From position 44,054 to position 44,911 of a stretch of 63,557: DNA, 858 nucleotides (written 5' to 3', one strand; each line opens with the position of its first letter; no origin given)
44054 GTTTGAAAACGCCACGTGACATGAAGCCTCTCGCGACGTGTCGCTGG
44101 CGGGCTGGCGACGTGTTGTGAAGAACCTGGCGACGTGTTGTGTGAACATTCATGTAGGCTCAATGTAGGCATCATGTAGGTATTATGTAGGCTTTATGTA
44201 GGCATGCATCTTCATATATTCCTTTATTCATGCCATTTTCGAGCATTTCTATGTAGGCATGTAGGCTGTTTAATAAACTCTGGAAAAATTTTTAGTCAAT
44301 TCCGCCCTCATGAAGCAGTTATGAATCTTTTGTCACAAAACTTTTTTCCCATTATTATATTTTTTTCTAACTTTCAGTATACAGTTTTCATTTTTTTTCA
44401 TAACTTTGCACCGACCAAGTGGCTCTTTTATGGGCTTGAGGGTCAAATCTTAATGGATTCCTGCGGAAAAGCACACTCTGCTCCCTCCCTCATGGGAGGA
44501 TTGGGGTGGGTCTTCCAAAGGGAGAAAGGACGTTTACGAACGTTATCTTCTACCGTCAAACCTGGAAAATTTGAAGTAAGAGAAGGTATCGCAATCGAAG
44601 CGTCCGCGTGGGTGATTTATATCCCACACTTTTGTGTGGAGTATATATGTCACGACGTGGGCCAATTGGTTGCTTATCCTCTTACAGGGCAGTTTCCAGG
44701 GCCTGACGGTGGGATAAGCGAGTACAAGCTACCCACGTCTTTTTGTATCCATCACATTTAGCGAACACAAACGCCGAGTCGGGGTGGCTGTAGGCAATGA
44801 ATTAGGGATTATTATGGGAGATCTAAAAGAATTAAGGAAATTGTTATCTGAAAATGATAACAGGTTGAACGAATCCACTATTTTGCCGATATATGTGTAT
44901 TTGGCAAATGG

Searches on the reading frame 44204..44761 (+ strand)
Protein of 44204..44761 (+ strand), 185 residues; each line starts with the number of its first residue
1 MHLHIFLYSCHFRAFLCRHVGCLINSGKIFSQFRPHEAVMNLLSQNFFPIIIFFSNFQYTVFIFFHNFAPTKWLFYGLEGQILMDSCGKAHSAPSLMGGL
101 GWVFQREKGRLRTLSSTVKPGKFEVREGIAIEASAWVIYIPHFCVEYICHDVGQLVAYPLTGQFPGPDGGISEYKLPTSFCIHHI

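Call 110: search_protein_families(library=pfam, proteins=[window:44204-44761:+], max_evalue=0.00001)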
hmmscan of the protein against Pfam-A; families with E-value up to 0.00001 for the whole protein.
window:44204-44761:+ (185 aa): 0 families
